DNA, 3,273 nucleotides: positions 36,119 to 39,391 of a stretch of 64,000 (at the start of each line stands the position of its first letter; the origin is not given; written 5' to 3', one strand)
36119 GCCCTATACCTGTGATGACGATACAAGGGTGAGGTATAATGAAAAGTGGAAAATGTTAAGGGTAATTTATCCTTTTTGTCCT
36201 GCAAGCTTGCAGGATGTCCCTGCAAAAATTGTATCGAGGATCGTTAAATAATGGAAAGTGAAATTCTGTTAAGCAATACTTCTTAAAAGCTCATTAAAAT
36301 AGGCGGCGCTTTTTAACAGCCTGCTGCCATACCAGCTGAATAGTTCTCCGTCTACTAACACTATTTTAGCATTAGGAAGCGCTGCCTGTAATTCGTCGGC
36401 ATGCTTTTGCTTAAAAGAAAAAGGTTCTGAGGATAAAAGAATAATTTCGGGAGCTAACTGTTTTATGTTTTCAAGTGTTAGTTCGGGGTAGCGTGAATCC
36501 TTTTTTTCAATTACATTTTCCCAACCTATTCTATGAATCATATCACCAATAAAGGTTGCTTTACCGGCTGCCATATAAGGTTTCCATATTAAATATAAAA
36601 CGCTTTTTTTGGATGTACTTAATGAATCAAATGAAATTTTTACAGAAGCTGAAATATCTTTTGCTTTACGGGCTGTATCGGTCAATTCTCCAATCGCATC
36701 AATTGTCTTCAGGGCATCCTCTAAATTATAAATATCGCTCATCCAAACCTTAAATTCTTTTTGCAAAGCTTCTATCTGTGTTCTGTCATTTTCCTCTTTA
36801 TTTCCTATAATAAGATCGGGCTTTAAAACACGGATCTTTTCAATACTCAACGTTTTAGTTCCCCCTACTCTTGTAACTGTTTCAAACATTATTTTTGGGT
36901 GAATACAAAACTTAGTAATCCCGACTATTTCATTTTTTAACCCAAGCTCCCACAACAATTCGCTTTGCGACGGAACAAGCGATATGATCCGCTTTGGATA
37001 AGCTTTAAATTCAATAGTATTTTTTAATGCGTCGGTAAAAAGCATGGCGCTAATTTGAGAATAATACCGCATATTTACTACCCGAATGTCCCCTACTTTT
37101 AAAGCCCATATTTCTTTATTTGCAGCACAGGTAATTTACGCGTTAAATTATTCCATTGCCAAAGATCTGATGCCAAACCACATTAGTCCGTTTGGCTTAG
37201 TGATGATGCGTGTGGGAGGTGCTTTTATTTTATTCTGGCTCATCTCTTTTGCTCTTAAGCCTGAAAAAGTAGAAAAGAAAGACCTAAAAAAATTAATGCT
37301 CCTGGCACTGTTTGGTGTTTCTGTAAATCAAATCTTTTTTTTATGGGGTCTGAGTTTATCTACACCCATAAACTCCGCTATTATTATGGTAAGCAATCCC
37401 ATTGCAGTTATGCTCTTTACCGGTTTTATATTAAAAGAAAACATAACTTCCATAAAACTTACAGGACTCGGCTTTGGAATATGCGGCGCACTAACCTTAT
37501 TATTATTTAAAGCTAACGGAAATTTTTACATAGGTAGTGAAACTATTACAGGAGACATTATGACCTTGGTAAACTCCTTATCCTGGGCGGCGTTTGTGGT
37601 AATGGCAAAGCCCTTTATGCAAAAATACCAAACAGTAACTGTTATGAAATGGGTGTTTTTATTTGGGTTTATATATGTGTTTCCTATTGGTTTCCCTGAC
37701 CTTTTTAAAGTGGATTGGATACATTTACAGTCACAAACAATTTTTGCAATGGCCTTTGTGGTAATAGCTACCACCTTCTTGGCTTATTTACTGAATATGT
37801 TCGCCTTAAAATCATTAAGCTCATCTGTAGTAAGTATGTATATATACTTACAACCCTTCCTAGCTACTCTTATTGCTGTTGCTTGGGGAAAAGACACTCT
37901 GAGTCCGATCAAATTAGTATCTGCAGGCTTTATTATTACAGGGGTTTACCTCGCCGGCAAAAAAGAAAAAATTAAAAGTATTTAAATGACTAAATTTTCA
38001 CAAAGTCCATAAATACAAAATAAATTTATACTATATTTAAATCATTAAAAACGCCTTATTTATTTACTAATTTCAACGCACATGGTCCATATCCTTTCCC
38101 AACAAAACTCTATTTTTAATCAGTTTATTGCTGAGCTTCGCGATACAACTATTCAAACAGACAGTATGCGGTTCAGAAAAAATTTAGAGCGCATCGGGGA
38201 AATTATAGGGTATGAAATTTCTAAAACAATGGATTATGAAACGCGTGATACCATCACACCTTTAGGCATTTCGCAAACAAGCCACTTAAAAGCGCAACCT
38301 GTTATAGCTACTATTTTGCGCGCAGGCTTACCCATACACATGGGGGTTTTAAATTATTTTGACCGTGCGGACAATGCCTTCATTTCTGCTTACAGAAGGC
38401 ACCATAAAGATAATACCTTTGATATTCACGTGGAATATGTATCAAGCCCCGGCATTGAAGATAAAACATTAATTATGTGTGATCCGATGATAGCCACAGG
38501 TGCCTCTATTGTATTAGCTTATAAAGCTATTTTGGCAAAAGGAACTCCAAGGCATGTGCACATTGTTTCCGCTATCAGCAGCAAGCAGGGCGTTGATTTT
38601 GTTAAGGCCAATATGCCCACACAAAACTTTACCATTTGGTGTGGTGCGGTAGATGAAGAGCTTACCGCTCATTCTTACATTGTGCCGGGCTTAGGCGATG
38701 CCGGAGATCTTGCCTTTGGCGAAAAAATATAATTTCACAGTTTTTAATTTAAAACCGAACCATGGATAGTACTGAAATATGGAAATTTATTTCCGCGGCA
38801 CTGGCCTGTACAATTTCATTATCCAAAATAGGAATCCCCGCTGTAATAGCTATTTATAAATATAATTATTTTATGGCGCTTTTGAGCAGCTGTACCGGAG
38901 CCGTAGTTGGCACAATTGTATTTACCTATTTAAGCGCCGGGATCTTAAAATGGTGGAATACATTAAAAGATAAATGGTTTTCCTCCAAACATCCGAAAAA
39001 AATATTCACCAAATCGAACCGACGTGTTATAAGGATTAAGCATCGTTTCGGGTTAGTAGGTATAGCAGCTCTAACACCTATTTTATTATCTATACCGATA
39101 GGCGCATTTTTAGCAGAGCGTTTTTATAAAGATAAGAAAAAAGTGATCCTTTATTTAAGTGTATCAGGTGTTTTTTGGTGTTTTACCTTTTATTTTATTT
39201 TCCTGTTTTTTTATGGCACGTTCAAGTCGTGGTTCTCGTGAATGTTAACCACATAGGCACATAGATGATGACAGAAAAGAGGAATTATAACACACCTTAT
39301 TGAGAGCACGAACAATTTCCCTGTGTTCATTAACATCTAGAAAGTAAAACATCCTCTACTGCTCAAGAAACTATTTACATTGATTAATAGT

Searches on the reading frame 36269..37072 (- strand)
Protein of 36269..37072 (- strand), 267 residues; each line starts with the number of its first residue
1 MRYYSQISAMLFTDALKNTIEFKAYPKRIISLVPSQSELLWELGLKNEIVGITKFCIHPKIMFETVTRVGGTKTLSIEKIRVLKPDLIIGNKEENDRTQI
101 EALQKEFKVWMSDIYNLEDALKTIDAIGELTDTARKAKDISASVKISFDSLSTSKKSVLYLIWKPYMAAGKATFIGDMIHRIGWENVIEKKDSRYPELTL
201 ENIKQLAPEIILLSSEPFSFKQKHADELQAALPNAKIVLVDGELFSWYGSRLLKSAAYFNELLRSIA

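Call 6: search_protein_families(library=pfam, proteins=[window:36269-37072:-], max_evalue=0.1)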
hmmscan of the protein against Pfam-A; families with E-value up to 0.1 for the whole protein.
window:36269-37072:- (267 aa): 1 family
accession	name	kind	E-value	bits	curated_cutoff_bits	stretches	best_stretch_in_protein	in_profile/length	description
PF01497.23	Peripla_BP_2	-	4e-23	82.5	27.5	1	29-229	1-212/235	Periplasmic binding protein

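Call 7: search_protein_families(library=ncbifam, proteins=[window:36269-37072:-], max_evalue=0.1)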
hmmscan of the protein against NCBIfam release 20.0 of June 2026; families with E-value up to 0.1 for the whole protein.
window:36269-37072:- (267 aa): 8 families
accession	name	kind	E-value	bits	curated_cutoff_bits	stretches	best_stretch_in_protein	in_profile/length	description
NF038402.1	TroA_like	subfamily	9e-45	152.9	30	1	28-249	1-218/219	helical backbone metal receptor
TIGR04281.1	peripla_PGF_1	equivalog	1e-22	80.8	325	1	12-246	7-247/330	PGF-CTERM-anchored ABC transporter substrate-binding protein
NF002894.0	PRK03379.1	equivalog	8e-18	64.5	234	1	14-259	12-258/266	vitamin B12 ABC transporter substrate-binding protein BtuF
TIGR03659.1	IsdE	equivalog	2.9e-17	62.8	298.65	1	24-213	36-230/292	heme ABC transporter substrate-binding protein IsdE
TIGR03868.1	F420-O_ABCperi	hypoth_equivalog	4.1e-08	32.8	392.4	1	18-231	9-245/287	putative F420-0 ABC transporter substrate-binding protein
NF047879.1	catechol_SstD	exception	3.5e-07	29.6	450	2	197-241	126-168/343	ferrated catecholamine ABC transporter substrate-binding lipoprotein SstD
NF008501.1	PRK11411.1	subfamily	5.6e-06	25.5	320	1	67-215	84-239/303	Fe(3+) dicitrate ABC transporter substrate-binding protein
TIGR00888.1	guaA_Nterm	equivalog_domain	0.043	13.2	172.15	0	198-237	32-71/188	glutamine-hydrolyzing GMP synthase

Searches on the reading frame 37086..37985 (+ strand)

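Call 6: search_protein_families(library=pfam, proteins=[window:37086-37985:+], max_evalue=0.1)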
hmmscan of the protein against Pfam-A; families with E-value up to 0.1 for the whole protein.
window:37086-37985:+ (299 aa): 1 family
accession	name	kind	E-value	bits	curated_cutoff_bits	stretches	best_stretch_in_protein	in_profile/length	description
PF00892.27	EamA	-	3.7e-35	121.6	28.2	2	155-289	2-132/135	EamA-like transporter family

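Call 7: search_protein_families(library=ncbifam, proteins=[window:37086-37985:+], max_evalue=0.1)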
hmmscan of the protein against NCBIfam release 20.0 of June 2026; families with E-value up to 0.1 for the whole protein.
window:37086-37985:+ (299 aa): 5 families
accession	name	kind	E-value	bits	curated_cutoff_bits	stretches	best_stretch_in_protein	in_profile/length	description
TIGR00950.1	2A78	equivalog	3.7e-23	82.3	230.2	1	21-287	4-263/264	carboxylate/amino acid/amine transporter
NF050091.1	ArAmAcExpYddG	equivalog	1.6e-11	44.2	300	1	32-292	29-284/285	aromatic amino acid exporter YddG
NF007823.0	PRK10532.1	equivalog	1.2e-08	34.4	354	1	21-286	27-275/295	threonine/homoserine exporter RhtA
NF008432.0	PRK11272.1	equivalog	5.5e-06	25.8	270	1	91-292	96-287/294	drug/metabolite exporter YedA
NF008523.0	PRK11453.1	equivalog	6e-05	22.8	472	1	16-289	14-284/299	O-acetylserine/cysteine exporter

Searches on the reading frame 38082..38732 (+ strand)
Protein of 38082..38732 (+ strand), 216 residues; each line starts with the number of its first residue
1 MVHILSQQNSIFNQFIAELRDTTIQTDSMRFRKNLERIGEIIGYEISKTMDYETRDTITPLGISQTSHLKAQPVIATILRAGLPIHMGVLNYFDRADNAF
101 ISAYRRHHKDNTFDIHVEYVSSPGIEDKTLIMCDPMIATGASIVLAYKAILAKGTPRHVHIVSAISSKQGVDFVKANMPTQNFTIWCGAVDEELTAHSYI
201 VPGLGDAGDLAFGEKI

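Call 6: search_protein_families(library=pfam, proteins=[window:38082-38732:+], max_evalue=0.1)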
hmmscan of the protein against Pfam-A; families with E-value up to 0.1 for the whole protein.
window:38082-38732:+ (216 aa): 3 families
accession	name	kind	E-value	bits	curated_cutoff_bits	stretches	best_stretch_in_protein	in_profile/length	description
PF14681.12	UPRTase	-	5.4e-37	127.7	27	1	12-213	7-205/206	Uracil phosphoribosyltransferase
PF00156.33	Pribosyltran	-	6.8e-08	32.4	26.3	1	71-175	29-134/158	Phosphoribosyl transferase domain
PF24390.1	PRTase-CE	-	0.046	14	27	1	101-192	81-173/253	PRTase-CE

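Call 7: search_protein_families(library=ncbifam, proteins=[window:38082-38732:+], max_evalue=0.1)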
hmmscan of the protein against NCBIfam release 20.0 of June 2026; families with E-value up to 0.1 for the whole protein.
window:38082-38732:+ (216 aa): 14 families
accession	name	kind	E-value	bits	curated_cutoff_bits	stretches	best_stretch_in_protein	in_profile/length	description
NF001097.0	PRK00129.1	equivalog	3.8e-58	196.7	114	1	4-215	4-209/209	uracil phosphoribosyltransferase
TIGR01091.1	upp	equivalog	2.7e-46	157.9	208.35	1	8-215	6-207/207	uracil phosphoribosyltransferase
TIGR01251.1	ribP_PPkin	subfamily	0.0012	17.8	113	1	106-156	192-239/309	ribose-phosphate diphosphokinase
TIGR01203.1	HGPRTase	equivalog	0.0016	18.2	150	1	69-170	23-127/167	hypoxanthine phosphoribosyltransferase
NF003548.0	PRK05205.1-4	equivalog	0.002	18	218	1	103-180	70-148/173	bifunctional pyr operon transcriptional regulator/uracil phosphoribosyltransferase PyrR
NF002320.0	PRK01259.1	subfamily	0.014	14.7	297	1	125-169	212-257/316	ribose-phosphate diphosphokinase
NF003547.0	PRK05205.1-3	equivalog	0.016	15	230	1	114-166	96-148/194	bifunctional pyr operon transcriptional regulator/uracil phosphoribosyltransferase PyrR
NF005537.0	PRK07199.1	subfamily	0.033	13.3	322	1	113-162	197-246/301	ribose-phosphate diphosphokinase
NF003549.0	PRK05205.1-5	equivalog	0.037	13.5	138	1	122-164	94-136/182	bifunctional pyr operon transcriptional regulator/uracil phosphoribosyltransferase PyrR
NF005299.0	PRK06827.1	subfamily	0.049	12.3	327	1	124-162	262-299/383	phosphoribosylpyrophosphate synthetase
TIGR00201.1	comF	subfamily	0.067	13.1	233.55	1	98-155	127-180/190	ComF family protein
TIGR00336.1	pyrE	equivalog_domain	0.067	13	106.8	1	66-156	50-137/173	orotate phosphoribosyltransferase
NF002844.0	PRK03092.1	equivalog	0.072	12.3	438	1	98-161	197-256/326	ribose-phosphate diphosphokinase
NF003546.0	PRK05205.1-2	equivalog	0.078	12.7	268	0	106-181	80-154/175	bifunctional pyr operon transcriptional regulator/uracil phosphoribosyltransferase PyrR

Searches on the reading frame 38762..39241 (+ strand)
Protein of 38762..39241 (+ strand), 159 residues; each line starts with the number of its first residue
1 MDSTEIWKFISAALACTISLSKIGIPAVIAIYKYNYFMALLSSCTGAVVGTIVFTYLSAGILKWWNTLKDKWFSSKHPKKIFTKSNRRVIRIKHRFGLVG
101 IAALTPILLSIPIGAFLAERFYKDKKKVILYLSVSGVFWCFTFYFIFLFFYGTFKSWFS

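Call 6: search_protein_families(library=pfam, proteins=[window:38762-39241:+], max_evalue=0.1)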
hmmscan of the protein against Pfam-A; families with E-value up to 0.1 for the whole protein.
window:38762-39241:+ (159 aa): 2 families
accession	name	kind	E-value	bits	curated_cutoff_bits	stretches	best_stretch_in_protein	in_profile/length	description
PF07264.17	EI24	-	0.0014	19.2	32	1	38-118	125-197/199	Sulfate transporter CysZ/Etoposide-induced protein 2.4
PF06695.16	Sm_multidrug_ex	-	0.0025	18.8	30.7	1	22-140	3-119/121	Putative small multi-drug export protein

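Call 7: search_protein_families(library=ncbifam, proteins=[window:38762-39241:+], max_evalue=0.1)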
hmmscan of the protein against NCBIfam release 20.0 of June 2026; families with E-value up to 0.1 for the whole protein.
window:38762-39241:+ (159 aa): 1 family
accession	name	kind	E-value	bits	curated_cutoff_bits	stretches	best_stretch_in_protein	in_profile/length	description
TIGR02230.1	ATPase_gene1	hypoth_equivalog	0.032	14.5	46.7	1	84-138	33-86/100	putative F0F1-ATPase subunit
